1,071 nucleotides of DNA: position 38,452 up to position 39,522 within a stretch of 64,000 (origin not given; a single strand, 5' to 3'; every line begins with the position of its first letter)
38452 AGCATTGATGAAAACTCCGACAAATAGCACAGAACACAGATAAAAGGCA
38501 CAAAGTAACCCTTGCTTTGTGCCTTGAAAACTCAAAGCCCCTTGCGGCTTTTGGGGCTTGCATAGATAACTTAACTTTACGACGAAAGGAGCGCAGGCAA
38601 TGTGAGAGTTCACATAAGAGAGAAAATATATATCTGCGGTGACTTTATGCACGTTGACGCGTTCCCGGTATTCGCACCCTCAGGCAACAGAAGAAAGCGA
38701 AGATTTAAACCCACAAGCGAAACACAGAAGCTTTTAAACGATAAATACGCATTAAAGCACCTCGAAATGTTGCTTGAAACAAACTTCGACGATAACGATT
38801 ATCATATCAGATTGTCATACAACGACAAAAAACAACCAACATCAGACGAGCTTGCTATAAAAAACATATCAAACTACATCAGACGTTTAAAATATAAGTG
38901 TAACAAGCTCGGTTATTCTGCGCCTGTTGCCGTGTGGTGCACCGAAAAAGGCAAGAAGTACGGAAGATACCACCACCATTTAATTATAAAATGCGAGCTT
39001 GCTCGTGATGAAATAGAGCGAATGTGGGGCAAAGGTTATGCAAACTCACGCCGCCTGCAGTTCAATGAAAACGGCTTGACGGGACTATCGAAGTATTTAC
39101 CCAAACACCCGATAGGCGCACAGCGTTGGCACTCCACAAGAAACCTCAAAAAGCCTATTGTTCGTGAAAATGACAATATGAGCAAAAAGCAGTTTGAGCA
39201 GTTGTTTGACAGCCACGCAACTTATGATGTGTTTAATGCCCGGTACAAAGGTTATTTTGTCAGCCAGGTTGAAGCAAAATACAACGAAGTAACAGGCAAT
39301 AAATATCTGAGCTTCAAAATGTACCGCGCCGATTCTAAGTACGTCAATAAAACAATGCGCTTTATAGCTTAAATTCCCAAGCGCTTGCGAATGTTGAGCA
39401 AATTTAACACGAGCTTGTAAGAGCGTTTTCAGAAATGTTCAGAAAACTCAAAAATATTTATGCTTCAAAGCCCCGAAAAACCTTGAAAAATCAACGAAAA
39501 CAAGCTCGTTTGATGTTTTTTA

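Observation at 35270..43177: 7.86-kb integrative element in tRNA-Arg(ACG) bounded by a perfect 46-bp direct repeat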

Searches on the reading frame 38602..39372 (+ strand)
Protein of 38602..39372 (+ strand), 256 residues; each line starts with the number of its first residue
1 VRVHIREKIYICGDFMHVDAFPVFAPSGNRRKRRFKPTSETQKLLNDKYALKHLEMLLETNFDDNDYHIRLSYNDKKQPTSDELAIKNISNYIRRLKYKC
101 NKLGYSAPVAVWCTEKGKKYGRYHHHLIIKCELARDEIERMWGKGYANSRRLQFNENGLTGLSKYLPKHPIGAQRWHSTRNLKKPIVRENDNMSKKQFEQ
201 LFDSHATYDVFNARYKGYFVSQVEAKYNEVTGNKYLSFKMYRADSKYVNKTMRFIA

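Call 4: search_protein_families(library=pfam, proteins=[window:38602-39372:+], max_evalue=0.01)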
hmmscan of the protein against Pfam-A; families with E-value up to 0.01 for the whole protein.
window:38602-39372:+ (256 aa): 1 family
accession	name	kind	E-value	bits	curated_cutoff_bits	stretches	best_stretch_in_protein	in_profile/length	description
PF23343.2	REP_ORF2-G2P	-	6.2e-09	36.5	27.8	1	71-168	6-97/99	Replication-associated protein ORF2/G2P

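Call 5: search_protein_families(library=phrogs, proteins=[window:38602-39372:+], max_evalue=0.01)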
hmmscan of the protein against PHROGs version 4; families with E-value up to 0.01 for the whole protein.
window:38602-39372:+ (256 aa): 1 family
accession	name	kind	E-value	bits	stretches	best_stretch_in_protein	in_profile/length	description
phrog_3584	-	DNA, RNA and nucleotide metabolism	3.5e-61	207.9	1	3-249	3-255/265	replication initiation protein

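Call 19: find_homologous_proteins(query=window:38602-39372:+)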
Query window:38602-39372:+ (256 aa): 173 proteins with E <= 0.001 among 289 candidates; the best 120 are listed.
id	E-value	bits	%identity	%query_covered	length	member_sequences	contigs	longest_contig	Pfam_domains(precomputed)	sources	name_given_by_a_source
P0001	2.5e-173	593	100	100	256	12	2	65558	PF23343.3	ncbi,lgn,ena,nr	ncbi:MAG: hypothetical protein J6L91_03675 [Clostridia bacterium]|nr:hypothetical protein [Clostridi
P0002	6.6e-138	477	79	100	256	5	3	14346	PF23343.3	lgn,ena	-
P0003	6.0e-91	323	58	97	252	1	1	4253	PF23343.3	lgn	-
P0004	1.1e-89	319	58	97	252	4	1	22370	PF23343.3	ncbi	-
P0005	5.4e-87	310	54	98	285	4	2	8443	PF23343.3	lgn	-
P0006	3.4e-86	307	54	98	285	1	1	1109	PF23343.3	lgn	-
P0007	3.7e-86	307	54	98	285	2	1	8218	PF23343.3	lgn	-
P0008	4.1e-84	300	54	98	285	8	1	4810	PF23343.3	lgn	-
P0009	7.8e-84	299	53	98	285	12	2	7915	PF23343.3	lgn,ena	-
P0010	4.6e-82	294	52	99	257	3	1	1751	PF23343.3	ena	-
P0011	5.1e-82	293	53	100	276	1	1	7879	PF23343.3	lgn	-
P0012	4.8e-81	290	53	98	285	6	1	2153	PF23343.3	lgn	-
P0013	1.4e-79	285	53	98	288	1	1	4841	PF23343.3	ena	-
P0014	4.7e-79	284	52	99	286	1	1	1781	PF23343.3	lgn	-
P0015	1.3e-71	259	49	97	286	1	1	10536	PF23343.3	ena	-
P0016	3.2e-70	255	47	97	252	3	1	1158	PF23343.3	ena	-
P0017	7.3e-70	254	50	95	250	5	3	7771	PF23343.3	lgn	-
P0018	8.9e-70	253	46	96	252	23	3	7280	PF23343.3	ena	-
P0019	3.3e-67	245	47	96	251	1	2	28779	PF23343.3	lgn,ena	-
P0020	9.7e-65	237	43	96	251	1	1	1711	PF23343.3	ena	-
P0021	2.6e-64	235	46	96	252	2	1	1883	PF23343.3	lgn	-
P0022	1.6e-55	207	45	95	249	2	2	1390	PF23343.3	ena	-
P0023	4.0e-54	202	42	96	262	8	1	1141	PF23343.3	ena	-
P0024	5.6e-54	202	43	96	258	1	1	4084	PF23343.3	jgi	jgi:hypothetical protein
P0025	9.0e-54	201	41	97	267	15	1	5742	PF23343.3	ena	-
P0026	1.1e-53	201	42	97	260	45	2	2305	PF23343.3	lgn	-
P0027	1.3e-53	200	42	97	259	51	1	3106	PF23343.3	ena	-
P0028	2.6e-53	199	42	99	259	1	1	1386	PF23343.3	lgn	-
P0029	4.3e-53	199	41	97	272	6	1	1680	PF23343.3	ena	-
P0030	5.8e-53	198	40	97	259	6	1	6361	PF23343.3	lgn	-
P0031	7.1e-53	198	42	97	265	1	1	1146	PF23343.3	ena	-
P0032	1.2e-52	197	41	93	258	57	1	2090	PF23343.3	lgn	-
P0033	1.5e-52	197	40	99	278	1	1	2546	PF23343.3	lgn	-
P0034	2.1e-52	196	42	97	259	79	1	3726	PF23343.3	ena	-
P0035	2.3e-52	196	41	97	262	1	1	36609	PF23343.3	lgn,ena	-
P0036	2.4e-52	196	40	97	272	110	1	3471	PF23343.3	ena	-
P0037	3.3e-52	196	41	97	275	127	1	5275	PF23343.3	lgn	-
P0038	3.7e-52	196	41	97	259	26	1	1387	PF23343.3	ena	-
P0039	4.5e-52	195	41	97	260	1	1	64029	PF23343.3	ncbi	-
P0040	5.1e-52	195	41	97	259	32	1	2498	PF23343.3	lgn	-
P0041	5.8e-52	195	40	97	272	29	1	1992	PF23343.3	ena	-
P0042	6.8e-52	195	41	97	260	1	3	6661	PF23343.3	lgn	-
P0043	9.3e-52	194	39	99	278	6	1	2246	PF23343.3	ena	-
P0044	9.8e-52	194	41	97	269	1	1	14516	PF23343.3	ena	-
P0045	1.1e-51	194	41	97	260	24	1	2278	PF23343.3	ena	-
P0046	1.2e-51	194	39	97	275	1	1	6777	PF23343.3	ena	-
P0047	1.4e-51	194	39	97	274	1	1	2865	PF23343.3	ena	-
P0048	1.8e-51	193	39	98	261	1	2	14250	PF23343.3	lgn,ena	-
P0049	2.0e-51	193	39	97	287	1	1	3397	PF23343.3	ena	-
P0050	2.6e-51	193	39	97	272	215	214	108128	PF23343.3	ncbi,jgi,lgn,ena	jgi:hypothetical protein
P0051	2.6e-51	193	39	99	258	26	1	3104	PF23343.3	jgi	-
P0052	2.7e-51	193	40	97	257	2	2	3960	PF23343.3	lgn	-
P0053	2.7e-51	193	38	99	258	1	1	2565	PF23343.3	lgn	-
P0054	2.7e-51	193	40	97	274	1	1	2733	PF23343.3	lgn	-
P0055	3.1e-51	193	40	97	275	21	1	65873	PF23343.3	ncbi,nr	ncbi:hypothetical protein D3Z52_08130 [Clostridiaceae bacterium]|nr:hypothetical protein [Clostridia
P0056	3.2e-51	193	40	97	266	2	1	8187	PF23343.3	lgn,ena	-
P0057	3.7e-51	192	40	99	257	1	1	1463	PF23343.3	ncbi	-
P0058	4.3e-51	192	40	97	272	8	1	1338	PF23343.3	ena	-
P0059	4.9e-51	192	39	99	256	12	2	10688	PF23343.3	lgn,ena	-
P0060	5.2e-51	192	40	97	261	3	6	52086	PF23343.3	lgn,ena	-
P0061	5.3e-51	192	40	99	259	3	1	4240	PF23343.3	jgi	jgi:hypothetical protein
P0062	6.2e-51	192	40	97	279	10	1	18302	PF23343.3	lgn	-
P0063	9.5e-51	191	39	99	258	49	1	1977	PF23343.3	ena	-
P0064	1.1e-50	191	43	98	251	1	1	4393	PF23343.3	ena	-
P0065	1.2e-50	191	41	97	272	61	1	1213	PF23343.3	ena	-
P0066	1.3e-50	191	40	97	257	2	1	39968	PF23343.3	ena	-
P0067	1.3e-50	191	40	97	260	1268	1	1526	PF23343.3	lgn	-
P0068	1.5e-50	190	40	97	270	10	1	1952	PF23343.3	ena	-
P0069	1.9e-50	190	40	97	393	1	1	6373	PF23343.3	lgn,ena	-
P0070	1.9e-50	190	43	93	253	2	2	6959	PF23343.3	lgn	-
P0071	1.9e-50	190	42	97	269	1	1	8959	PF23343.3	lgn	-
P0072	2.3e-50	190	40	97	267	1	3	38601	PF23343.3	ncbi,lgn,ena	-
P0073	2.7e-50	190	41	95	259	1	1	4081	PF23343.3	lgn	-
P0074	2.8e-50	189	41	99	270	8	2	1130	PF23343.3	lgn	-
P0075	2.9e-50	189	40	97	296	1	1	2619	PF23343.3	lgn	-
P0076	2.9e-50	189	41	99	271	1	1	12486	PF23343.3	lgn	-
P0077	3.8e-50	189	39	97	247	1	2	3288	PF23343.3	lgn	-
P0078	5.9e-50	188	40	97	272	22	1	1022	PF23343.3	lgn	-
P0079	6.5e-50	188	41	97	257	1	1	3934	PF23343.3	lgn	-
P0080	2.6e-49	186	40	99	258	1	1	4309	PF23343.3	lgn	-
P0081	6.0e-49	185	41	94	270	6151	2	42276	PF23343.3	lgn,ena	-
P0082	8.8e-49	185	39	97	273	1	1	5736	PF23343.3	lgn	-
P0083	9.4e-49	184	39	99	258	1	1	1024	PF23343.3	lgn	-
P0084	2.4e-48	183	39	97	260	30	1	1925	PF23343.3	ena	-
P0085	2.6e-48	183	39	97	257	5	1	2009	PF23343.3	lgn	-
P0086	3.0e-48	183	40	97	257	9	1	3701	PF23343.3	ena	-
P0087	3.3e-48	183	41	94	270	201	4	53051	PF23343.3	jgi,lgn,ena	-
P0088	3.8e-48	182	40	99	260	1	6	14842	PF23343.3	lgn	-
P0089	4.3e-48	182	40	99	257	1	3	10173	PF23343.3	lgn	-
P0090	5.2e-48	182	39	99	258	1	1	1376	PF23343.3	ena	-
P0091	7.5e-48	182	41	95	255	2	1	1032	PF23343.3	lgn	-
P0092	1.6e-47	180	38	99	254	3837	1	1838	PF23343.3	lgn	-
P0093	2.9e-47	180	40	96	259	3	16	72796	PF23343.3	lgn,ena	-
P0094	3.0e-47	180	39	99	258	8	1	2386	PF23343.3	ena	-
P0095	3.5e-47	179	38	99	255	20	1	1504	PF23343.3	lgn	-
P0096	4.5e-47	179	41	97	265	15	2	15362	PF23343.3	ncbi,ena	-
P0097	6.3e-47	178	41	97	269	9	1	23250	PF23343.3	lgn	-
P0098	7.8e-47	178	44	84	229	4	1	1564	PF23343.3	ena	-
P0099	9.2e-47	178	40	97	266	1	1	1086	PF23343.3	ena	-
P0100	3.1e-46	176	40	97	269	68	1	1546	PF23343.3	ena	-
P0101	4.0e-46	176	40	96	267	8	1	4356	PF23343.3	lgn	-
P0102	5.6e-46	175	41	97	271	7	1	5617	PF23343.3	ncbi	-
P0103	7.9e-46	175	40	92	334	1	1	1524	PF23343.3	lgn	-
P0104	2.1e-45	174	40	92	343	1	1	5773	PF23343.3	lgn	-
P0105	5.9e-45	172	38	99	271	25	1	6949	PF23343.3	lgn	-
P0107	4.0e-44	169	38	97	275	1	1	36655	PF23343.3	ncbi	-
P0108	4.4e-44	169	38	99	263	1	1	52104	PF23343.3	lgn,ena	-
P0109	1.9e-43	167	38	96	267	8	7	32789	PF23343.3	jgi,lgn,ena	jgi:hypothetical protein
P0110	2.1e-43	167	36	96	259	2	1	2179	PF23343.3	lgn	-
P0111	6.2e-43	165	38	96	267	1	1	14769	PF23343.3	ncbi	-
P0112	6.3e-43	165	37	96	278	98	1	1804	PF23343.3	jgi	jgi:hypothetical protein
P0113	1.5e-42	164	36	94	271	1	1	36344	PF23343.3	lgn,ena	-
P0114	2.8e-42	163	38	99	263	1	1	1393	PF23343.3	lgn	-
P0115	3.7e-42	163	39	99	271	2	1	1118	PF23343.3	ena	-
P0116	4.0e-42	163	38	93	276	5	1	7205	PF23343.3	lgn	-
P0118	5.8e-42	162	38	94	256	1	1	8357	PF23343.3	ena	-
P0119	6.5e-42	162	38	97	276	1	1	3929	PF23343.3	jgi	-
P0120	6.7e-42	162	37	98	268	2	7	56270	PF23343.3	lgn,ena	-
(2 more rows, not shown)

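Call 20: find_encoding_contigs(protein=P0002, flank=10000, max_places=4)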
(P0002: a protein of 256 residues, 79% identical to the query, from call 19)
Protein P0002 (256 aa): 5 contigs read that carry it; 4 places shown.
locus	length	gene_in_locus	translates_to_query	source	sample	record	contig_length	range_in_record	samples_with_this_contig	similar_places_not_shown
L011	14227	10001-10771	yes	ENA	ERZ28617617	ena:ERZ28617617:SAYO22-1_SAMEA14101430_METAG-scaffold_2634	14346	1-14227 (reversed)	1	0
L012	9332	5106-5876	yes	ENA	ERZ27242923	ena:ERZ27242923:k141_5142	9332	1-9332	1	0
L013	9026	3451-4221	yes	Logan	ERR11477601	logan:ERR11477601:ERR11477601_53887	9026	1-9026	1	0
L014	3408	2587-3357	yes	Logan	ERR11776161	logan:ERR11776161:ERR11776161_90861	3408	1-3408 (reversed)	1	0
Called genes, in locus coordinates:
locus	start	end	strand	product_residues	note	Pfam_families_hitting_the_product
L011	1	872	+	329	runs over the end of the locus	?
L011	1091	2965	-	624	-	PF00122:E1-E2_ATPase, PF00702:Hydrolase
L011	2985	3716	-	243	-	PF01061:ABC2_membrane, PF12698:ABC2_membrane_3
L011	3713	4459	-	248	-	PF00005:ABC_tran, PF13304:AAA_21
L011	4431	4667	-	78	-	PF04014:MazE_antitoxin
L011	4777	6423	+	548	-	PF00905:Transpeptidase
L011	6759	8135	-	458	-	PF13693:HTH_35 (faint), PF13102:Phage_int_SAM_5 (faint), PF14659:Phage_int_SAM_3, PF01381:HTH_3 (faint), PF00589:Phage_integrase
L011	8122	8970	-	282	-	PF01381:HTH_3, PF12844:HTH_19, PF13560:HTH_31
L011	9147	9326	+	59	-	-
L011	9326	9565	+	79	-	-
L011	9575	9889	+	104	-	-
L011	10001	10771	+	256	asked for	PF23343:REP_ORF2-G2P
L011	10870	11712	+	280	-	PF04545:Sigma70_r4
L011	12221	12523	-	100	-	-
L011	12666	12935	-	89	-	-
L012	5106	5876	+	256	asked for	PF23343:REP_ORF2-G2P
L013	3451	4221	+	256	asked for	PF23343:REP_ORF2-G2P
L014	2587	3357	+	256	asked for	PF23343:REP_ORF2-G2P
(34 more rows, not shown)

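Call 21: find_encoding_contigs(protein=P0004, flank=10000, max_places=3)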
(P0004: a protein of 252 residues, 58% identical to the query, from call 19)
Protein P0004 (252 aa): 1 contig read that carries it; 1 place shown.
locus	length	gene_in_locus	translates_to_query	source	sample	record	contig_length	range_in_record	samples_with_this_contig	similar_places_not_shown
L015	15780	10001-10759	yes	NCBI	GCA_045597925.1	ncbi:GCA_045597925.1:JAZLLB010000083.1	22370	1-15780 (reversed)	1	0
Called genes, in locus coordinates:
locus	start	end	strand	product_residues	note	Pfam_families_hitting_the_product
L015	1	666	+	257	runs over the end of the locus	PF04203:Sortase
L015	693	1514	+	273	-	-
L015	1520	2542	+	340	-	PF03816:LytR_cpsA_psr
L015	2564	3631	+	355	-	PF00535:Glycos_transf_2, PF10111:Glyco_tranf_2_2, PF13641:Glyco_tranf_2_3 (weak)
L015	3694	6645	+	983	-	PF07959:Fucose_pyrophosphorylase, PF00288:GHMP_kinases_N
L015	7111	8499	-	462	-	PF14659:Phage_int_SAM_3 (faint), PF01381:HTH_3 (weak), PF13443:HTH_26 (weak), PF00589:Phage_integrase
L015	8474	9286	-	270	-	PF01381:HTH_3 (weak), PF13443:HTH_26 (faint)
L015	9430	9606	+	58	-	-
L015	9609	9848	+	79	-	-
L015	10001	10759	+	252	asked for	PF23343:REP_ORF2-G2P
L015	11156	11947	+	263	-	PF04542:Sigma70_r2 (weak), PF04545:Sigma70_r4 (weak)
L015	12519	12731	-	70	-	-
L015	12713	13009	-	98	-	-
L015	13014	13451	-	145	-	-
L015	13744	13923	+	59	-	-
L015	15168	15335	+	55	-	-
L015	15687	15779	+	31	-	?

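Call 22: find_encoding_contigs(protein=P0005, flank=10000, max_places=3)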
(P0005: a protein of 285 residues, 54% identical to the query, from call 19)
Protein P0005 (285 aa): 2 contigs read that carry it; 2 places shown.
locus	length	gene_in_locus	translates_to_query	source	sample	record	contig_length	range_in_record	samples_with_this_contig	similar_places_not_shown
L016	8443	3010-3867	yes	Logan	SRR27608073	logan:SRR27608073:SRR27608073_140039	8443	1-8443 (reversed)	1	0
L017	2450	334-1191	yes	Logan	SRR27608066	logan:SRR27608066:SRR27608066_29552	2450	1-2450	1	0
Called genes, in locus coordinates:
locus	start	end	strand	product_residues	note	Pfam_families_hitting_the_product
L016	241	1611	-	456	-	PF13102:Phage_int_SAM_5 (faint), PF14659:Phage_int_SAM_3, PF01381:HTH_3, PF13443:HTH_26, PF00589:Phage_integrase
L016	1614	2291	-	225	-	PF07022:Phage_CI_repr (weak), PF12844:HTH_19, PF13560:HTH_31 (weak), PF01381:HTH_3, PF13443:HTH_26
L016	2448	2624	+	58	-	-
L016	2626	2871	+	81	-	-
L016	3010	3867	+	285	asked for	PF23343:REP_ORF2-G2P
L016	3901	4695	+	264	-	PF04542:Sigma70_r2, PF04545:Sigma70_r4 (faint)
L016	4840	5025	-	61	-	-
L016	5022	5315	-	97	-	-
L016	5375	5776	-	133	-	-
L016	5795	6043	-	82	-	-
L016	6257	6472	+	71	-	-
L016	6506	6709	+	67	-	PF13443:HTH_26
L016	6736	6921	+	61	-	PF07878:RHH_5 (weak)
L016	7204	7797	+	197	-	PF18813:PBECR4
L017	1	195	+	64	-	?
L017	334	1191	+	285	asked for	PF23343:REP_ORF2-G2P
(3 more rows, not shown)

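Call 29: find_related_loci(query=A3, collection=genome_contigs, flank=10000)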
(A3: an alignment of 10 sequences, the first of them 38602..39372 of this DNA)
Query A3 (256 aa) in genome_contigs; peptide patterns used: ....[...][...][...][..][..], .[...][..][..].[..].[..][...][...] (x = any residue, [..] = any of these).
77 stretches matched a pattern; 3 encode a relative of the query (tblastn E <= 1e-3); 3 distinct loci.
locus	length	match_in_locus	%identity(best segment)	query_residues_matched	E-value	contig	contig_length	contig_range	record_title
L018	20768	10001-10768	97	1-256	1e-174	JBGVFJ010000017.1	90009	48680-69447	MAG: Acutalibacteraceae bacterium isolate fecal_MAG_393 fecal_MAG_393_contig_0017, whole genome shotgun sequence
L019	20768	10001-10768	96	1-256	1e-173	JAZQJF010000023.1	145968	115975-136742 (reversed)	MAG: Acutalibacteraceae bacterium isolate T1900044621_TS20190087.MAGScoT_cleanbin_000015 SGB_888_k141_1138868, whole gen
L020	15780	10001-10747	58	1-248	2e-95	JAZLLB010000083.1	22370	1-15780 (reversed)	MAG: Acutalibacteraceae bacterium isolate T1900044958_TA20190014.MAGScoT_cleanbin_000025 SGB_3885_k141_1430863, whole ge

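Call 30: find_related_loci(query=A3, collection=viral_contigs, flank=10000)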
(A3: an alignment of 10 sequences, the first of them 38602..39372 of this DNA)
Query A3 (256 aa) in viral_contigs; peptide patterns used: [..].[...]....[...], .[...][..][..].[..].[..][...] (x = any residue, [..] = any of these).
63 stretches matched a pattern; 1 encode a relative of the query (tblastn E <= 1e-3); 1 distinct loci.
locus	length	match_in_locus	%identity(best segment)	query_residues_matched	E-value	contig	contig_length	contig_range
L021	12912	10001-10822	31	5-242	1e-31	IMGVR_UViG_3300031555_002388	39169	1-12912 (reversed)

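Call 42: search_dna_similar(query=window:38602-39372:+, collection=phages, mode=protein, max_rows=25)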
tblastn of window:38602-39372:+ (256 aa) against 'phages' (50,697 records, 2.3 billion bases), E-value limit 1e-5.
Records with a match: 26; places in all: 26; records where one place covers at least 80% of the query: 16.
Best place of each record, by identity: <60% 26.
By first word of the organism name: Bacteriophage 7; Clostridium 5; Latilactobacillus 4; Butyrivibrio 4; Faecalibacterium 3; bajarodmic 2; Terrisporobacter 1.
By host as written in the record: - 8; Butyrivibrio fibrisolvens DSM 3071 3; Latilactobacillus curvatus TMW 1.1365 2; Clostridium perfringens strain S63 2; Clostridium perfringens SM101 2; Faecalibacterium prausnitzii 2; Latilactobacillus sakei TMW 1.46 1; Latilactobacillus curvatus TMW 1.1381 1; and 5 more.
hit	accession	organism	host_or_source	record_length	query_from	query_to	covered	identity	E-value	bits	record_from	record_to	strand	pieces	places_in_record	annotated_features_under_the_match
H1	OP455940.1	Latilactobacillus phage TMW 1.46 P2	Latilactobacillus sakei TMW 1.46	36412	5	242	93%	38.5%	1e-40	154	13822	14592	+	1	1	putative replication protein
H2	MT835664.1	Bacteriophage sp.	human fecal samples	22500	1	253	99%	34.8%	4e-39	150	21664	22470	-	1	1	record has no annotation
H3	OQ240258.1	Latilactobacillus phage TMW 1.1381 P1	Latilactobacillus curvatus TMW 1.1381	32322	1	242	95%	36.4%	4e-39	149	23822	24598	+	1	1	replication protein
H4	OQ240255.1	Latilactobacillus phage TMW 1.1365 P1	Latilactobacillus curvatus TMW 1.1365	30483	3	242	94%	36.6%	6e-30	123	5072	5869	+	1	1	replication protein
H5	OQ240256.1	Latilactobacillus phage TMW 1.1365 P2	Latilactobacillus curvatus TMW 1.1365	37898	5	242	93%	36.5%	1e-36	142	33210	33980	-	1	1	putative replication protein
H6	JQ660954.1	Clostridium phage PhiS63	Clostridium perfringens strain S63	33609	1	246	96%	34.0%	3e-39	150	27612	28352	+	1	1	gp31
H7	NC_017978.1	Clostridium phage PhiS63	Clostridium perfringens strain S63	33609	1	246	96%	34.0%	3e-39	150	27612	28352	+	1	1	replication initiation protein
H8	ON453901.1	Clostridium phage Saumur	Enterocloster clostridioformis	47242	3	232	90%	36.0%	4e-35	138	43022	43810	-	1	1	replication initiation protein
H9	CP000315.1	Clostridium phage phiSM101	Clostridium perfringens SM101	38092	6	221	84%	35.4%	1e-33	134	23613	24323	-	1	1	hypothetical protein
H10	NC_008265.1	Clostridium phage phiSM101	Clostridium perfringens SM101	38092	6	221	84%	35.4%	1e-33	134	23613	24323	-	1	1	replication initiation protein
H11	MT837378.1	Bacteriophage sp.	human fecal samples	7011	3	244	95%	28.5%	3e-21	98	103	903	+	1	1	record has no annotation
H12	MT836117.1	Bacteriophage sp.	human fecal samples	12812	5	245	94%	28.0%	3e-19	92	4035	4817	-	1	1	record has no annotation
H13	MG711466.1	Faecalibacterium phage FP_Toutatis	Faecalibacterium prausnitzii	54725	5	245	94%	28.0%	4e-19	92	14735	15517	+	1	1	replication protein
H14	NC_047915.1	Faecalibacterium phage FP_Toutatis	Faecalibacterium prausnitzii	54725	5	245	94%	28.0%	4e-19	92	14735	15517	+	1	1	replication initiation protein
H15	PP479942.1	Faecalibacterium phage Lelie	Faecalibacterium sp. L2-61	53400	5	245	94%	27.7%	1e-18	91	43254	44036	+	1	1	hypothetical protein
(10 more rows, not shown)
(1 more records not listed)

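Call 43: search_dna_similar(query=window:38602-39372:+, collection=plasmids, mode=protein, max_rows=25)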
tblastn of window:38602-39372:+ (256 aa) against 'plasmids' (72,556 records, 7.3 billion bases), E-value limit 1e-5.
Records with a match: 6; places in all: 6; records where one place covers at least 80% of the query: 6.
Best place of each record, by identity: <60% 6.
By first word of the organism name: Clostridium 5; Paraclostridium 1.
By predicted mobility (MOB-suite, as given by PLSDB): non-mobilizable 6.
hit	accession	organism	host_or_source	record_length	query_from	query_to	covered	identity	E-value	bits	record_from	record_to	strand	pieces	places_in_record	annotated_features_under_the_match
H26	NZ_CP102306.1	Clostridium perfringens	swine,mixed culture,fecal sample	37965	6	244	93%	34.1%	9e-34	135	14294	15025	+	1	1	hypothetical protein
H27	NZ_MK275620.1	Clostridium perfringens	neonatal piglet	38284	6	244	93%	34.1%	9e-34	135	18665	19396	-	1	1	hypothetical protein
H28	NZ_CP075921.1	Clostridium perfringens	sludge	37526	6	244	93%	34.1%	2e-31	129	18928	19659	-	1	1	hypothetical protein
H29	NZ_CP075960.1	Clostridium perfringens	Meatball soup, FP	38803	6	221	84%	34.6%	1e-32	132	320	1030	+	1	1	hypothetical protein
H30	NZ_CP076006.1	Clostridium perfringens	Meatballs, FP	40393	6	221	84%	34.6%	1e-32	132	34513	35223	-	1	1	hypothetical protein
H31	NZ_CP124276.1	Paraclostridium sordellii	Vulpes vulpes,whole organism,intestine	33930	8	240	91%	31.3%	6e-23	104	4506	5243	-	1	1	hypothetical protein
